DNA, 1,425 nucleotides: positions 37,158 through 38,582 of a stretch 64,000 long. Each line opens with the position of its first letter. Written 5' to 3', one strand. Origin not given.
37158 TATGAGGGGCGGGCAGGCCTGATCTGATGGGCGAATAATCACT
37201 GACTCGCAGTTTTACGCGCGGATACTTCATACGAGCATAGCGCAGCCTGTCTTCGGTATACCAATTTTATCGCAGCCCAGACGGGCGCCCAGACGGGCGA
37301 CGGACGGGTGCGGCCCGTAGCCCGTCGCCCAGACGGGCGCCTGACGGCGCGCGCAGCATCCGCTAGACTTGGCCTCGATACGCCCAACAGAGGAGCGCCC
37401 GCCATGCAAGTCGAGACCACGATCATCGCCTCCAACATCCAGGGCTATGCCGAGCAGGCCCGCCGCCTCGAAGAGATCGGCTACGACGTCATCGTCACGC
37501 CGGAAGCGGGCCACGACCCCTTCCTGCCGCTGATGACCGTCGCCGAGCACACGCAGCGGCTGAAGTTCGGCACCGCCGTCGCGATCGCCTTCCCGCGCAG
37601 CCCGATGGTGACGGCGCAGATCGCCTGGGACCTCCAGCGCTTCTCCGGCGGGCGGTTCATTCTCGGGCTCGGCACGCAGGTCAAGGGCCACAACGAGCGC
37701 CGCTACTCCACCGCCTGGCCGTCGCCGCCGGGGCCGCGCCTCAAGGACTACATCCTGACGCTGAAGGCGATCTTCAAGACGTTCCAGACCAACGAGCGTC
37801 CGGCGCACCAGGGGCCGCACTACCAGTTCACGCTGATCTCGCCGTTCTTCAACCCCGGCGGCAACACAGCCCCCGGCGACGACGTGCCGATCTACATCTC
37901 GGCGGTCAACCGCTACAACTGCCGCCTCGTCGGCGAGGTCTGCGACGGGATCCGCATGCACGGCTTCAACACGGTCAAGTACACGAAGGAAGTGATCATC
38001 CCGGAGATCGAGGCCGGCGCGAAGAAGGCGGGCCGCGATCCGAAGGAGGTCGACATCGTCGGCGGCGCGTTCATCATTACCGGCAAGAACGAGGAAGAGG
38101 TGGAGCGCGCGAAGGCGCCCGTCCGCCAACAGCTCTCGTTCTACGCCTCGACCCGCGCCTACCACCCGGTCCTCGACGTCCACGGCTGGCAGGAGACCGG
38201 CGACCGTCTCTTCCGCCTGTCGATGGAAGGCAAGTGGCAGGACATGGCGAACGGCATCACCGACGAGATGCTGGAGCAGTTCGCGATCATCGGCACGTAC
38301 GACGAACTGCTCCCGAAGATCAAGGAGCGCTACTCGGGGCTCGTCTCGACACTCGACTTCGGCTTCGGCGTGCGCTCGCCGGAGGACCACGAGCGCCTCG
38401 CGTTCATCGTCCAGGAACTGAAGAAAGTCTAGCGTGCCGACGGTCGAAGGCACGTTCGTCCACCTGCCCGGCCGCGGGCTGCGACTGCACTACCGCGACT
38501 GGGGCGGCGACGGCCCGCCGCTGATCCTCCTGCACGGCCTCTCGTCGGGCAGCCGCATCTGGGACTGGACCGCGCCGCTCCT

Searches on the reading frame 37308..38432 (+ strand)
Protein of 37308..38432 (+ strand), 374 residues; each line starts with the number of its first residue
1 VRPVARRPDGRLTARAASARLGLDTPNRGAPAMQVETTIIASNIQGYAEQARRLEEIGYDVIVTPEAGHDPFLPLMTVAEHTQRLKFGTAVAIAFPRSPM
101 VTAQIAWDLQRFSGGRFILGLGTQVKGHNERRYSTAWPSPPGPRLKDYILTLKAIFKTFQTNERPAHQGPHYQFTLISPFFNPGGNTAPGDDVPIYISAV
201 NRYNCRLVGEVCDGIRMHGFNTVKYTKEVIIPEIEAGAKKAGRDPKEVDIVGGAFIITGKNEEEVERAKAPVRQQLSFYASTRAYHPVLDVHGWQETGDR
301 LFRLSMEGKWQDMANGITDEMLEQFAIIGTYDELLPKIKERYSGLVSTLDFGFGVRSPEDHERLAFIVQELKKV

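Call 77: search_protein_families(library=pfam, proteins=[window:37308-38432:+], max_evalue=0.00001)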
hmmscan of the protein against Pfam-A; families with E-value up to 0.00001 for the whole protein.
window:37308-38432:+ (374 aa): 1 family
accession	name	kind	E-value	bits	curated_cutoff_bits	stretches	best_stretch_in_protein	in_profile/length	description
PF00296.26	Bac_luciferase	-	2e-61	208.5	27.9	1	33-346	15-312/314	Luciferase-like monooxygenase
